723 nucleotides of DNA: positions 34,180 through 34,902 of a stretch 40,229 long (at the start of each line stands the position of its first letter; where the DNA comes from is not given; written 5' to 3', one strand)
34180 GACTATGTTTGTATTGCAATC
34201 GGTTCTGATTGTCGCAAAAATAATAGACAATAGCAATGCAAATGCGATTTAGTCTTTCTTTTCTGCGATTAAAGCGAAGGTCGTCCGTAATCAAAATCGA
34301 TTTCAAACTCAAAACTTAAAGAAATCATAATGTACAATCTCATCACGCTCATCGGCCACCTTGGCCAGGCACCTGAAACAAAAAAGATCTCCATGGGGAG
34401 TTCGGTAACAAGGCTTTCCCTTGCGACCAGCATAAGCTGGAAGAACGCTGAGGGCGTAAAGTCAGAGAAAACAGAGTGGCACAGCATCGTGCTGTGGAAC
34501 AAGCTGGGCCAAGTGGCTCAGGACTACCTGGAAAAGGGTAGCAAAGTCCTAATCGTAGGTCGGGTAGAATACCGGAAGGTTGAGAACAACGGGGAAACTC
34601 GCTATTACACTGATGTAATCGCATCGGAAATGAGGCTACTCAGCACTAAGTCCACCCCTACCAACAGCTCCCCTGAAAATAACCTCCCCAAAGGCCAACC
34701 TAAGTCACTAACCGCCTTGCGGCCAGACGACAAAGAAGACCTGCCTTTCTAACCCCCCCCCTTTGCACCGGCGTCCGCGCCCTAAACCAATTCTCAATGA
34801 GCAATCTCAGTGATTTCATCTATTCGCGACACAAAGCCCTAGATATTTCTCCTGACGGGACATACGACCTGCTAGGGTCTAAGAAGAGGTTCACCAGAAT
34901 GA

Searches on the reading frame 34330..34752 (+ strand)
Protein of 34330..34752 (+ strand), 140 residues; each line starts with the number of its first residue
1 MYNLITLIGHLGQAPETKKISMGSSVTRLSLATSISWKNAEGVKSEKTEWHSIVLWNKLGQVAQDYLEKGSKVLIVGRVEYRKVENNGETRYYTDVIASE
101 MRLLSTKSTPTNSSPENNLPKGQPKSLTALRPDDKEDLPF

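Call 21: search_protein_families(library=phrogs, proteins=[window:34330-34752:+], max_evalue=0.001)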
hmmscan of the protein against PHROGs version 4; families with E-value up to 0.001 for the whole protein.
window:34330-34752:+ (140 aa): 1 family
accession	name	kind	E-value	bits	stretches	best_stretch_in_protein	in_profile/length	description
phrog_44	-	DNA, RNA and nucleotide metabolism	7.7e-36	125.2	1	1-140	86-228/271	single strand DNA binding protein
